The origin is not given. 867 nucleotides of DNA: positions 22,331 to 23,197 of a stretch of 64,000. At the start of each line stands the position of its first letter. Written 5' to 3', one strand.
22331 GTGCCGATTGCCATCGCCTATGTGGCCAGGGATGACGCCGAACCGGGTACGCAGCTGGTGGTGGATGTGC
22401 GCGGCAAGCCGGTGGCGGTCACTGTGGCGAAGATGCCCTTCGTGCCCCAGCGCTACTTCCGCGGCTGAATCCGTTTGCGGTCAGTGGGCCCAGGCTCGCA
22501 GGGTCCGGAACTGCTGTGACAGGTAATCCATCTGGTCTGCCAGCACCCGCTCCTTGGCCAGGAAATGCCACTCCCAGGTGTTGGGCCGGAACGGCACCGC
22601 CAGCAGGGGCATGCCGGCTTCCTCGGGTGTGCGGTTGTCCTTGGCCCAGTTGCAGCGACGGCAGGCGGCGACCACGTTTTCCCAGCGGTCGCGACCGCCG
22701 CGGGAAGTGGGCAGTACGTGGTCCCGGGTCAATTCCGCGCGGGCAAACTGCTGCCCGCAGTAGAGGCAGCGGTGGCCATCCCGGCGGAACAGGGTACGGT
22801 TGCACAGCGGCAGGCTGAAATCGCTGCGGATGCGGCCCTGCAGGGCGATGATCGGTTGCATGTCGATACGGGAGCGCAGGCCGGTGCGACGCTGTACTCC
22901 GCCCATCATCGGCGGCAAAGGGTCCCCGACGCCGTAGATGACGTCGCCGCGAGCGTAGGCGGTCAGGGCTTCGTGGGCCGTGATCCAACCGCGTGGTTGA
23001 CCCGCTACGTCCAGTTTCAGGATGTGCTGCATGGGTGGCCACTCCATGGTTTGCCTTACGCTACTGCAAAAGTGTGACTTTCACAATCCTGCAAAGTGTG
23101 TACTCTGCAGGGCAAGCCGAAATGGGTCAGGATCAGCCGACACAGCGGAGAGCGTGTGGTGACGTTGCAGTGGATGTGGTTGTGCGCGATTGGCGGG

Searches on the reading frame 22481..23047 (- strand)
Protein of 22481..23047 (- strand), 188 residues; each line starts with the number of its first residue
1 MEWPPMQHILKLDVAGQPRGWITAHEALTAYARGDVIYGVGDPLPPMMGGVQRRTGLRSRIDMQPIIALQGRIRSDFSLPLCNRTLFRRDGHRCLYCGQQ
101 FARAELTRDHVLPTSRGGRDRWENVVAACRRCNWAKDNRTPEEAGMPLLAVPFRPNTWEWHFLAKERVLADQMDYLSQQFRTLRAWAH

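Call 13: search_protein_families(library=ncbifam, proteins=[window:22481-23047:-])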
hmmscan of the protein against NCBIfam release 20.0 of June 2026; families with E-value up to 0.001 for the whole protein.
window:22481-23047:- (188 aa): 3 families
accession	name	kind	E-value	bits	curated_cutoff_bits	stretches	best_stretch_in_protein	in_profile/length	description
NF049971.1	CRISPR_Cas9d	exception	6e-15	54.9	375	1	85-143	539-600/986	type II CRISPR RNA-guided endonuclease Cas9d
NF040563.1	guided_IscB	equivalog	4.6e-11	42.4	175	1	85-143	186-242/314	RNA-guided endonuclease IscB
TIGR01865.2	cas_Csn1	equivalog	1.9e-05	23.1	100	1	90-166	572-647/1070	type II CRISPR RNA-guided endonuclease Cas9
